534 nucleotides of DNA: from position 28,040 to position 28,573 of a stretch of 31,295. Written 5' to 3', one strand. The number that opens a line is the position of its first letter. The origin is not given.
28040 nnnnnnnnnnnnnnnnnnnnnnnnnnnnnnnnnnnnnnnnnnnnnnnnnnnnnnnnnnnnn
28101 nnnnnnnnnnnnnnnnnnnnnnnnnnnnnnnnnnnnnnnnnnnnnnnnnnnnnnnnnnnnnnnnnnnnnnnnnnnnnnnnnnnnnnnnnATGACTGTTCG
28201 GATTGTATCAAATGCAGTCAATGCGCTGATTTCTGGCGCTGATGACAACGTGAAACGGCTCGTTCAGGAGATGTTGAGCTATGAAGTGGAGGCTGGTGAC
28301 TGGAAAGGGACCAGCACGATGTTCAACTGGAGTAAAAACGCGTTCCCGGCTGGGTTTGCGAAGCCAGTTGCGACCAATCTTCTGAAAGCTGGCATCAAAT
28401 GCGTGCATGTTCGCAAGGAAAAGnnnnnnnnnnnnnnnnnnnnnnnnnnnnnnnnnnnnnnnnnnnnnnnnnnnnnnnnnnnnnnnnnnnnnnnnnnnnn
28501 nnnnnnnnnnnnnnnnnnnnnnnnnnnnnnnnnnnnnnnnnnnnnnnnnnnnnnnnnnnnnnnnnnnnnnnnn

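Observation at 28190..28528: Frame break between an N-terminal ORF and the SF2 helicase core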

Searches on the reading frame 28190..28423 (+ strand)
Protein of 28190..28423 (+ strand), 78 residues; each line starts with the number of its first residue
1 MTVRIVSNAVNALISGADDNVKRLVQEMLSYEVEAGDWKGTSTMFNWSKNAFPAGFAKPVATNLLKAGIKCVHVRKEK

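Call 27: search_protein_families(library=pfam, proteins=[window:28190-28423:+], max_evalue=0.1)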
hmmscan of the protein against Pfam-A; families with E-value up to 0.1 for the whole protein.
window:28190-28423:+ (78 aa): 0 families

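Call 31: find_homologous_proteins(query=window:28190-28423:+, max_evalue=0.001)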
Query window:28190-28423:+ (78 aa): 14 proteins with E <= 0.001 among 15 candidates.
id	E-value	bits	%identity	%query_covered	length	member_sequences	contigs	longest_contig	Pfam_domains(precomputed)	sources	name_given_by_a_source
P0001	1.8e-38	147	87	100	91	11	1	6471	-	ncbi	ncbi:ATP-dependent helicase, partial [Escherichia coli]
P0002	2.3e-37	144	87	97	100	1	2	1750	-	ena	-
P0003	7.1e-31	123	89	85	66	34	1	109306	-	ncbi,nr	ncbi:ATP-dependent helicase, partial [Escherichia coli]|nr:ATP-dependent helicase [Escherichia coli]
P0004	1.4e-30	122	76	99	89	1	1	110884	-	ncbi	-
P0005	5.6e-30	120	95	77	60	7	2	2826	-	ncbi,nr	ncbi:ATP-dependent helicase, partial [Klebsiella pneumoniae]|nr:ATP-dependent helicase [Klebsiella p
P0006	1.9e-29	119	97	74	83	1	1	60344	-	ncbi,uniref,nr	ncbi:hypothetical protein QM084_26035 [Klebsiella pneumoniae]|uniref:hypothetical protein n=1 Tax=Kl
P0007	2.5e-23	99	91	68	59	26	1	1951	-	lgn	-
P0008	5.0e-20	89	62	99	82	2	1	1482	-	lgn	-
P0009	1.8e-19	87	82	72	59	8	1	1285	-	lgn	-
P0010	2.1e-19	87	61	100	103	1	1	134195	-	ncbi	-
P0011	3.8e-18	83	66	82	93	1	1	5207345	-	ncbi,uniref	ncbi:hypothetical protein QM042_02055 [Escherichia coli]|uniref:hypothetical protein n=1 Tax=Escheri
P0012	3.3e-17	80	88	54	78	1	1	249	-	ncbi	ncbi:hypothetical protein ACSLNR_28375, partial [Escherichia coli]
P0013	4.3e-8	51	90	38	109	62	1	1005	-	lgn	-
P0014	1.1e-6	46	74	49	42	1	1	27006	-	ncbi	-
